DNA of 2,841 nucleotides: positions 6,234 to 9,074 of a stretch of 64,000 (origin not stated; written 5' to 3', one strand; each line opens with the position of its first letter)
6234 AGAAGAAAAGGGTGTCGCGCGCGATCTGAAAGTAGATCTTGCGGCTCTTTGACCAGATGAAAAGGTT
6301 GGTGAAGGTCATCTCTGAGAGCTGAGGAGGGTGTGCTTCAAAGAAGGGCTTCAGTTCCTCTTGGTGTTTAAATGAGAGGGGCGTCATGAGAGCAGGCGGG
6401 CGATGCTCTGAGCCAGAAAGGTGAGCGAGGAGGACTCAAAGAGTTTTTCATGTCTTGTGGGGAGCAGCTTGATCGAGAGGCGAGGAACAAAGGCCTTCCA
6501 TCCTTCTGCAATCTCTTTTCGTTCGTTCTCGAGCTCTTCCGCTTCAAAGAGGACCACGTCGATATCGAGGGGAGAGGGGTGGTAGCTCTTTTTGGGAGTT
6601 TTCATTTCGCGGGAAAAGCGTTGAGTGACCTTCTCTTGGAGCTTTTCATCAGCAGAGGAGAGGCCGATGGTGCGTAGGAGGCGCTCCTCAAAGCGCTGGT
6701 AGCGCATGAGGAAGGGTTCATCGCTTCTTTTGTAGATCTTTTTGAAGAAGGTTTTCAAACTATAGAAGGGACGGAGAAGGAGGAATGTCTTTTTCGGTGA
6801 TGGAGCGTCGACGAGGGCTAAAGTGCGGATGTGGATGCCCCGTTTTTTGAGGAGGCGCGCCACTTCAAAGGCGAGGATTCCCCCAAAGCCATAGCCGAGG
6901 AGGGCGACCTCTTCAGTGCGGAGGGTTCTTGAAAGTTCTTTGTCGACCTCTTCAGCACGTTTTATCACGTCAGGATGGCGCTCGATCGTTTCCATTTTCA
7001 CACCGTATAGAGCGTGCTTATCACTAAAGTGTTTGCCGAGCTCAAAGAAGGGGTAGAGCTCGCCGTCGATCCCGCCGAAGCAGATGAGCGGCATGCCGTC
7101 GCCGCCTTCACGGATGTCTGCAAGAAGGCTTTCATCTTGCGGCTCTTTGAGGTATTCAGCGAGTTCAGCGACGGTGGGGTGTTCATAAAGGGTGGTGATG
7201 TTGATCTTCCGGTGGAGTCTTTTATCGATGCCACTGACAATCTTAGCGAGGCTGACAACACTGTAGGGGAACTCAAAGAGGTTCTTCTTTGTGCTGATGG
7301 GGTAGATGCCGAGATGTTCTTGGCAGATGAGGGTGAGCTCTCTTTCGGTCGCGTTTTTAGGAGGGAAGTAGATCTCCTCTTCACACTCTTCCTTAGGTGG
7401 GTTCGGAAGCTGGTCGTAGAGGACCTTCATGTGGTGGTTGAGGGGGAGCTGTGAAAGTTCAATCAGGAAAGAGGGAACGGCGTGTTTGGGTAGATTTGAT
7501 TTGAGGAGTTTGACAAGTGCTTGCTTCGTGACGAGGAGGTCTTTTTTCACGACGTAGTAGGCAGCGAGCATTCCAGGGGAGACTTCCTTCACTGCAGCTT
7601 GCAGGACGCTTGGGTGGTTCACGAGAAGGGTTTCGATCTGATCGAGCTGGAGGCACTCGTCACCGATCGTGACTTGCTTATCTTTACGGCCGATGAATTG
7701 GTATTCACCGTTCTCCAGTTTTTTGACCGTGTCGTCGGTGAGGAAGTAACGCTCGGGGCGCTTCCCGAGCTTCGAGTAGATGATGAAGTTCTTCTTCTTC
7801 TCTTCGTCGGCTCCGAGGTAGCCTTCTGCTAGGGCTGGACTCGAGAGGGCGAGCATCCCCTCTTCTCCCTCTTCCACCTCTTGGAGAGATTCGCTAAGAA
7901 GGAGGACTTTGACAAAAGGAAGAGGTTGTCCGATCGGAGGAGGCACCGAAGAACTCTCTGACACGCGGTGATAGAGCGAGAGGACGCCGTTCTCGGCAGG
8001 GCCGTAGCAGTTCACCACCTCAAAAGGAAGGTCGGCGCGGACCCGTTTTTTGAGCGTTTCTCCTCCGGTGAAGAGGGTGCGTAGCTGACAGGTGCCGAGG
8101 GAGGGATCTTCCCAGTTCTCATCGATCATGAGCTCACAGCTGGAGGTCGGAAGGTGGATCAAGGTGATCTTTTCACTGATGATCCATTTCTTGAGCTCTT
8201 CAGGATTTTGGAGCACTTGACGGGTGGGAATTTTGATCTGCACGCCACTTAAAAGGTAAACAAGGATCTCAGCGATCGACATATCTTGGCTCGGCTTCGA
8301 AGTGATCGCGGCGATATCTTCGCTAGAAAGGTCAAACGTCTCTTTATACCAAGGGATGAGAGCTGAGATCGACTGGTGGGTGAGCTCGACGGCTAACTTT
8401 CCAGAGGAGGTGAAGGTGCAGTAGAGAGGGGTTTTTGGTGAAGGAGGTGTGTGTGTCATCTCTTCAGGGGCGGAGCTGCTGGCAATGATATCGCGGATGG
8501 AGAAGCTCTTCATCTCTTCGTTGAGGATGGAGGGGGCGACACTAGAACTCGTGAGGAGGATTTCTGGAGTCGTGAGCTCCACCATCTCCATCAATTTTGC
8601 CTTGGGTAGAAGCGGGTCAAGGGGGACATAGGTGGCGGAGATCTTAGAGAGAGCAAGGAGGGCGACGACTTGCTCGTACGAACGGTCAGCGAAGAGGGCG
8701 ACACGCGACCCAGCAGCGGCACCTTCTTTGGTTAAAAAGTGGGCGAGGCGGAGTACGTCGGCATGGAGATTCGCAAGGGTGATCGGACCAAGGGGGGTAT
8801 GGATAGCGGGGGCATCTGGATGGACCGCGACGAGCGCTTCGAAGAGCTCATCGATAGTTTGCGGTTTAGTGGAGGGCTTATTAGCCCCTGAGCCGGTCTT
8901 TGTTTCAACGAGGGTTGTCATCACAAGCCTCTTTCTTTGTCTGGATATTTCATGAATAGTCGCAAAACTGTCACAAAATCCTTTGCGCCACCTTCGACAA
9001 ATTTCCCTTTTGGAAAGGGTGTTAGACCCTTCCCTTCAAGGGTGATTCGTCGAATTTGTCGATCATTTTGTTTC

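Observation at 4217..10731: Candidate undescribed envelope-modification operon: NRPS-like A-T-TE protein, free-standing DUF2156 domain, HExxH membrane protein and an orphan, divergent from an ArnT/PMT-type glycosyltransferase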

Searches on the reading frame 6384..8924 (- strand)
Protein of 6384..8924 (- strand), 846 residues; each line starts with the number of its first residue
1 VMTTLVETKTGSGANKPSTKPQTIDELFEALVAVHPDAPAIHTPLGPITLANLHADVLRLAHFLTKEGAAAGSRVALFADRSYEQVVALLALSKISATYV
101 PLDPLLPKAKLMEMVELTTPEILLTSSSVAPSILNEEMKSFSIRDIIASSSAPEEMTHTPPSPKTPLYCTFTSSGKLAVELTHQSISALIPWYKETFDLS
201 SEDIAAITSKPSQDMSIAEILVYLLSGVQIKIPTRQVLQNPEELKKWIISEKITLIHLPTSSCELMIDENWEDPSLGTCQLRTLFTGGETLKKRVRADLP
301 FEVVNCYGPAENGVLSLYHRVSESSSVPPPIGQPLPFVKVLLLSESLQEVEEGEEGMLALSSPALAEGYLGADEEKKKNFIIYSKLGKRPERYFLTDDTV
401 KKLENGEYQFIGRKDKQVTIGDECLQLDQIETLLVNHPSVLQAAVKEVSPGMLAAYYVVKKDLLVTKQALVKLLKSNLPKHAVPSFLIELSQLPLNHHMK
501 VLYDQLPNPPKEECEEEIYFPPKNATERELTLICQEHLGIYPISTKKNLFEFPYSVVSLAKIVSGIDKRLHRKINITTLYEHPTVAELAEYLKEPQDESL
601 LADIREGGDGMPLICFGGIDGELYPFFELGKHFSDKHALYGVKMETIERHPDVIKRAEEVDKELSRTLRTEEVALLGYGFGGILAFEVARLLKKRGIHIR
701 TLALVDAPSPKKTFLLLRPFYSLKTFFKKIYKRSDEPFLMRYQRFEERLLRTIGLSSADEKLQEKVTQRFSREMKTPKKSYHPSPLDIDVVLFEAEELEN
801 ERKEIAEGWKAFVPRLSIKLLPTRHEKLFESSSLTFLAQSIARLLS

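Call 3: search_protein_families(library=pfam, proteins=[window:6384-8924:-], max_evalue=0.01)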
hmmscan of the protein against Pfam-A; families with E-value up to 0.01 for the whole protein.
window:6384-8924:- (846 aa): 4 families
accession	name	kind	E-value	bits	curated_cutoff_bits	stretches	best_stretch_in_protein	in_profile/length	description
PF00501.34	AMP-binding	-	1.6e-46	159.3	29.9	1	29-370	2-384/384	AMP-binding enzyme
PF00975.26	Thioesterase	-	1.8e-10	41.9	26.4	1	612-711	2-106/226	Thioesterase domain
PF13193.12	AMP-binding_C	-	8.3e-08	33.5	24.5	1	429-498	1-74/76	AMP-binding enzyme C-terminal domain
PF00550.31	PP-binding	-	3.8e-06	27.5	20.8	1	533-592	6-67/67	Phosphopantetheine attachment site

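Call 4: search_protein_families(library=ncbifam, proteins=[window:6384-8924:-], max_evalue=0.01)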
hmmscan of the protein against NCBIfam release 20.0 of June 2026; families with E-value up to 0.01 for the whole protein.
window:6384-8924:- (846 aa): 81 families (the best 25 are shown)
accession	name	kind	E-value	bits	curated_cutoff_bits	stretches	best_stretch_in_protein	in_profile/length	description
NF047350.1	aureusi_NRPS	equivalog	3.2e-69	233.2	2500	1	17-597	1429-1995/2373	aureusimine non-ribosomal peptide synthetase AusA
TIGR01733.1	AA-adenyl-dom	subfamily_domain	2.3e-68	230.9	317.4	1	51-445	3-409/409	amino acid adenylation domain-containing protein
NF004282.0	PRK05691.1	subfamily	2e-67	226.6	4090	1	19-596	1128-1709/4334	non-ribosomal peptide synthase/polyketide synthase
NF038078.1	NRPS_MxcG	equivalog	7.7e-60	202.4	2300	1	22-598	456-1047/1442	myxochelin non-ribosomal peptide synthetase MxcG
NF007605.2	PRK10252.1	equivalog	5.2e-51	173.3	2400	1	23-711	455-1170/1292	enterobactin non-ribosomal peptide synthetase EntF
NF041803.1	NRPS_SolG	exception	1.8e-50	171.5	2200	1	25-591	564-1154/1163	solanimycin non-ribosomal peptide synthetase SolG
NF003417.0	PRK04813.1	subfamily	6.4e-34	117.4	476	1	29-501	10-494/505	D-alanine--poly(phosphoribitol) ligase subunit DltA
NF052269.1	Staph_lig_FadD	equivalog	3.4e-33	114.8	650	1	50-501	30-484/499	long-chain-fatty-acid--CoA ligase FadD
TIGR01734.1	D-ala-DACP-lig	equivalog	7.8e-33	113.8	559.85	1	29-501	7-493/504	D-alanine--poly(phosphoribitol) ligase subunit DltA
NF004837.0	PRK06187.1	subfamily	8.4e-28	96.9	476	2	220-506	231-518/531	long-chain-fatty-acid--CoA ligase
TIGR03098.1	ligase_PEP_1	hypoth_equivalog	4.3e-27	94.7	592.35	2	24-157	2-134/517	acyl-CoA ligase (AMP-forming), exosortase A system-associated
TIGR03443.1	alpha_am_amid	equivalog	2e-23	81.8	1030.1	3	173-439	426-725/1390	L-aminoadipate-semialdehyde dehydrogenase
NF006182.0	PRK08316.1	subfamily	2.4e-23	82.4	663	2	294-506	305-513/523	fatty acyl-CoA synthetase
TIGR01923.1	menE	equivalog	5.4e-23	81.5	330.15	1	50-505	2-441/442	o-succinylbenzoate--CoA ligase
NF004822.0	PRK06178.1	equivalog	3.1e-21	75.6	782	2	22-166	37-178/571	acyl-CoA synthetase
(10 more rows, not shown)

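Call 14: find_homologous_proteins(query=window:6384-8921:-, max_evalue=1e-10)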
Query window:6384-8921:- (845 aa): 171 proteins with E <= 1e-10 among 8000 candidates; the best 120 are listed.
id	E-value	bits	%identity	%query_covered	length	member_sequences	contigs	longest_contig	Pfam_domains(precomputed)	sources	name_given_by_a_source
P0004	3.5e-69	252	28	98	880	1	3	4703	PF00550.32,PF00501.35,PF13193.13,PF00975.27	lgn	-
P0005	1.2e-65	240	29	81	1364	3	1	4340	PF00668.26,PF00550.32,PF00501.35,PF13193.13,PF00975.27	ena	-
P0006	2.2e-60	223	28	91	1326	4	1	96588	PF00668.26,PF00550.32,PF00501.35,PF13193.13,PF00975.27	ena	-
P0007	2.1e-58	216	26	96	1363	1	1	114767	PF00668.26,PF00550.32,PF00501.35,PF13193.13,PF00561.27,PF00975.27,PF12146.16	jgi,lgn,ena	-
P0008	1.7e-57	213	30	84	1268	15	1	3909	PF00668.26,PF00550.32,PF00501.35,PF13193.13,PF00975.27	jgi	-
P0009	1.8e-55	207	26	82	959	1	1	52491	PF00550.32,PF00501.35,PF13193.13,PF00975.27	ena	-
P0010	1.7e-54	203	26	83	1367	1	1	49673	PF00668.26,PF00550.32,PF00501.35,PF13193.13,PF00975.27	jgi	jgi:amino acid adenylation domain-containing protein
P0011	2.9e-52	196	25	95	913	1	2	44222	PF00550.32,PF00501.35,PF13193.13,PF00975.27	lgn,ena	-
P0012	7.0e-52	195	25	98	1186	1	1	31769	PF00668.26,PF00550.32,PF00501.35,PF13193.13,PF00975.27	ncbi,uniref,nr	ncbi:non-ribosomal peptide synthetase [Pleurocapsa sp. CCALA 161]|uniref:non-ribosomal peptide synth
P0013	9.3e-52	194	27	83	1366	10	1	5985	PF00668.26,PF00550.32,PF00501.35,PF13193.13,PF00975.27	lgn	-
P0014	9.9e-51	191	26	98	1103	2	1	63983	PF00668.26,PF00550.32,PF00501.35,PF13193.13,PF00975.27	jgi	-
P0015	1.7e-50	190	30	62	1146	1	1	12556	PF00668.26,PF00501.35,PF13193.13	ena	-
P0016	5.9e-50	188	28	82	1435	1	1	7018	PF00550.32,PF05977.20,PF00501.35,PF13193.13,PF00975.27,PF07690.22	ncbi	ncbi:MAG: amino acid adenylation domain-containing protein, partial [Actinocatenispora sp.]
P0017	7.6e-50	188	27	83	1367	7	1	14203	PF00668.26,PF00550.32,PF00501.35,PF13193.13,PF00975.27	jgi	jgi:amino acid adenylation domain-containing protein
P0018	8.0e-50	188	24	97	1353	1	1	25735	PF00668.26,PF00550.32,PF00501.35,PF13193.13,PF00975.27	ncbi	ncbi:MAG TPA: amino acid adenylation domain-containing protein [Micromonosporaceae bacterium]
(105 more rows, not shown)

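Call 15: find_encoding_contigs(protein=P0004, flank=8000, max_places=2)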
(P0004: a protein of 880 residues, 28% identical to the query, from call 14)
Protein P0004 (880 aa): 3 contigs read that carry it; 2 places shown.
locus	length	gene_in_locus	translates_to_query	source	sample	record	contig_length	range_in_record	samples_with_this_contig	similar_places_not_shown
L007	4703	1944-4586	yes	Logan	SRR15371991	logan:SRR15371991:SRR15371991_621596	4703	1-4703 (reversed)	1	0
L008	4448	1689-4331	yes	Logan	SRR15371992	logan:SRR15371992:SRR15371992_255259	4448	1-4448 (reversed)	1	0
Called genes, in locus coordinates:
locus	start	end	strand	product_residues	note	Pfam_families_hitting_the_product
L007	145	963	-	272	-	PF07685:GATase_3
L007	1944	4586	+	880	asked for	PF00501:AMP-binding, PF13193:AMP-binding_C, PF00550:PP-binding, PF00975:Thioesterase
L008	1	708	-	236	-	?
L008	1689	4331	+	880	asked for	PF00501:AMP-binding, PF13193:AMP-binding_C, PF00550:PP-binding, PF00975:Thioesterase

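Call 16: find_encoding_contigs(protein=P0009, flank=8000, max_places=2)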
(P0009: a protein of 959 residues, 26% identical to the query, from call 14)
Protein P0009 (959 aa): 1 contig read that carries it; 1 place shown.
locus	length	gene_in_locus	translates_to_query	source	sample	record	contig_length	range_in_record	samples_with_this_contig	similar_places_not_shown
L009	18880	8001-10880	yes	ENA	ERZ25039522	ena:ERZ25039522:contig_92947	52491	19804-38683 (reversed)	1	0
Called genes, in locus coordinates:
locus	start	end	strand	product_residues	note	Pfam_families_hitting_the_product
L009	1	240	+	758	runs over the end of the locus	PF02706:Wzz, PF13807:GNVR, PF01656:CbiA, PF10609:ParA, PF13614:AAA_31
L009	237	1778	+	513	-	PF01943:Polysacc_synt (weak)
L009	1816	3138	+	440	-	-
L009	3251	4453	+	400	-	PF13439:Glyco_transf_4, PF13579:Glyco_trans_4_4, PF00534:Glycos_transf_1, PF13692:Glyco_trans_1_4, PF13524:Glyco_trans_1_2 (weak)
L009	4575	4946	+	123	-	PF00132:Hexapep (faint)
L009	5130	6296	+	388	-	PF13477:Glyco_trans_4_2 (faint), PF20706:GT4-conflict, PF13439:Glyco_transf_4, PF13579:Glyco_trans_4_4, PF00534:Glycos_transf_1, PF13692:Glyco_trans_1_4, PF13524:Glyco_trans_1_2 (weak)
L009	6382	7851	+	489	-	PF00953:Glycos_transf_4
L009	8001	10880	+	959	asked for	PF00501:AMP-binding, PF13193:AMP-binding_C, PF00550:PP-binding, PF00975:Thioesterase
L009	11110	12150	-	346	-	PF17957:Big_7 (weak)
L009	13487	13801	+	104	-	PF01370:Epimerase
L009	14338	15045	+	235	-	PF13384:HTH_23 (faint), PF13551:HTH_29 (faint), PF13565:HTH_32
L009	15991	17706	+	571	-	PF00501:AMP-binding, PF13193:AMP-binding_C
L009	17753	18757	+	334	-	-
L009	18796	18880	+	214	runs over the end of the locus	PF22624:AASDHPPT_N, PF01648:ACPS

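Call 17: find_encoding_contigs(protein=P0011, flank=8000, max_places=2)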
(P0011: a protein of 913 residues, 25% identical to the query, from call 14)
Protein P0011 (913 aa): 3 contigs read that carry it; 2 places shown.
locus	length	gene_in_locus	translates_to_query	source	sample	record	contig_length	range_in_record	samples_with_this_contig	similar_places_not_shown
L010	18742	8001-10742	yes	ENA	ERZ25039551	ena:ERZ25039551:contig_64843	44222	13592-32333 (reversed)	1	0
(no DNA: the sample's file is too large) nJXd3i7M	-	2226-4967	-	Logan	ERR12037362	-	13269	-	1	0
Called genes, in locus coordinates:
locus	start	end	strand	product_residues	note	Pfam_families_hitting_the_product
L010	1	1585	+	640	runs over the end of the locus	PF00501:AMP-binding, PF13193:AMP-binding_C, PF00550:PP-binding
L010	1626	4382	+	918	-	PF00067:p450, PF00668:Condensation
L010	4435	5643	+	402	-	-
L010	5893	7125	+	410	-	PF01636:APH (weak)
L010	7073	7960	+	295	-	PF01522:Polysacc_deac_1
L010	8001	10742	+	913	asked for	PF00501:AMP-binding, PF13193:AMP-binding_C, PF00550:PP-binding, PF00975:Thioesterase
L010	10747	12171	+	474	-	-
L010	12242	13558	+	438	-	PF13579:Glyco_trans_4_4 (weak), PF20706:GT4-conflict, PF00534:Glycos_transf_1, PF13692:Glyco_trans_1_4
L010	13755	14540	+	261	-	PF03808:Glyco_tran_WecG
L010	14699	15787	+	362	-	PF01370:Epimerase, PF04321:RmlD_sub_bind (weak), PF16363:GDP_Man_Dehyd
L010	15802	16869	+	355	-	PF01370:Epimerase, PF04321:RmlD_sub_bind (weak), PF16363:GDP_Man_Dehyd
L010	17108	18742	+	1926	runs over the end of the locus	PF01370:Epimerase (weak), PF07250:Glyoxal_oxid_N, PF09118:GO-like_E_set, PF00041:fn3 (weak), PF00041:fn3 (weak), PF18483:Lectin_L-type_dom, PF18483:Lectin_L-type_dom, PF18483:Lectin_L-type_dom, +5 more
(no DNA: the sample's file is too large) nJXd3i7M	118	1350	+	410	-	PF01636:APH (weak)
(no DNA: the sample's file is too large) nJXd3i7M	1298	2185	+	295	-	PF01522:Polysacc_deac_1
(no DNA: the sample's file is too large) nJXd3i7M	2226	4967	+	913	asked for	PF00501:AMP-binding, PF13193:AMP-binding_C, PF00550:PP-binding, PF00975:Thioesterase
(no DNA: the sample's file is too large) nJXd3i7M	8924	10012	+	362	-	PF01370:Epimerase, PF04321:RmlD_sub_bind (weak), PF16363:GDP_Man_Dehyd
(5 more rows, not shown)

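Call 60: find_related_loci(query=A7, collection=metagenome_contigs, flank=6000)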
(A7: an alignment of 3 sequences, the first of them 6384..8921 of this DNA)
Query A7 (845 aa) in metagenome_contigs; peptide patterns used: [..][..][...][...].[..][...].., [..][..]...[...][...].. (x = any residue, [..] = any of these).
517 stretches matched a pattern; 13 encode a relative of the query (tblastn E <= 1e-3); 13 distinct loci.
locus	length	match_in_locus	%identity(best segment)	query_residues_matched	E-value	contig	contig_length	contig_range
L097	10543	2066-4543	32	17-844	6e-124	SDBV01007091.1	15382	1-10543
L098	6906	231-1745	25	35-505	1e-26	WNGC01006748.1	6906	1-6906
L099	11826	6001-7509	27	31-500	1e-22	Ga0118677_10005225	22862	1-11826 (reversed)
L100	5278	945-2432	23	48-514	2e-18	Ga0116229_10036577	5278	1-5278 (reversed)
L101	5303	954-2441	23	48-514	2e-18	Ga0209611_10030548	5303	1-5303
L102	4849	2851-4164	22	20-448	1e-12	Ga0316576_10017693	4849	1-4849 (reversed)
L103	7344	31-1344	22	20-448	1e-12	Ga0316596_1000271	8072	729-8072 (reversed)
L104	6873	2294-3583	21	47-436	1e-10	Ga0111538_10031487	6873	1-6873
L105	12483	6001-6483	27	331-493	1e-8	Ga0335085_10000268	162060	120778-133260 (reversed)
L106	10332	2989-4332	22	83-505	2e-8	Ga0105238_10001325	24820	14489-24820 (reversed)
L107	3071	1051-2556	23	48-502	2e-6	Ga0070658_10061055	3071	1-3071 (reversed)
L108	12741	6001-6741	22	280-528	3e-6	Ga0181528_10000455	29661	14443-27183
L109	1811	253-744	23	345-507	5e-6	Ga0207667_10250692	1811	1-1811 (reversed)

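Call 86: search_protein_families(library=padloc, proteins=[window:6384-8921:-], max_evalue=0.01)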
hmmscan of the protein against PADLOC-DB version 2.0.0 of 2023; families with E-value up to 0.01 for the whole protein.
window:6384-8921:- (845 aa): 0 families
